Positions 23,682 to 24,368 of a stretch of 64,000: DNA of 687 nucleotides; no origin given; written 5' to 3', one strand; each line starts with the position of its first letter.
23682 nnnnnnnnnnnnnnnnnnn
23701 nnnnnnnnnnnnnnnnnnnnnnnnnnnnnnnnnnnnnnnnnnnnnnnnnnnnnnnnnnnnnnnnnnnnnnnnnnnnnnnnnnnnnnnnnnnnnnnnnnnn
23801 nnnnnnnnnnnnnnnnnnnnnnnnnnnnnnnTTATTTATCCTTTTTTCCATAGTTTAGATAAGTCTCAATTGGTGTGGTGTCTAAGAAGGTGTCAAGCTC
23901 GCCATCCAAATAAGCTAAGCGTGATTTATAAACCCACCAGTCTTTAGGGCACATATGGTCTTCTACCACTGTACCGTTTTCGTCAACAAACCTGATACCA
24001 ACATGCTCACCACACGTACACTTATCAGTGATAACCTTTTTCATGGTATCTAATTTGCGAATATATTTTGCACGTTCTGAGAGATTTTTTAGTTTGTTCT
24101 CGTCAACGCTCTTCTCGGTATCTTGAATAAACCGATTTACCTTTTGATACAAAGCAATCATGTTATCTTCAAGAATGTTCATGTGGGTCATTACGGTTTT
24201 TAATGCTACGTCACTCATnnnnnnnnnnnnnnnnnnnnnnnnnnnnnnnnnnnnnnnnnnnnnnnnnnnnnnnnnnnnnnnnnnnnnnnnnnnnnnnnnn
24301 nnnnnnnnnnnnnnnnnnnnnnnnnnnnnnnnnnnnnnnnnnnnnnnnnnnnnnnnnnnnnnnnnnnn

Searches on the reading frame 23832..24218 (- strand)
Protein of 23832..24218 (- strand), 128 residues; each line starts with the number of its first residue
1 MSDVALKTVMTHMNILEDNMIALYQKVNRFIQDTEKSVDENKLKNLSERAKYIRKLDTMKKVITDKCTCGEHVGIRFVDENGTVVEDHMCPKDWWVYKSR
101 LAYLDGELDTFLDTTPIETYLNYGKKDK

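Call 60: search_protein_families(library=pfam, max_evalue=0.01, proteins=[window:23832-24218:-])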
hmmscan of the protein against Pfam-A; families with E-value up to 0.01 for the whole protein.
window:23832-24218:- (128 aa): 1 family
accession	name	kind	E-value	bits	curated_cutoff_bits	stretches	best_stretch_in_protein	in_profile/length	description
PF22099.1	MRS2-like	-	0.0017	18.1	27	1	6-64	111-170/241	Magnesium transporter MRS2-like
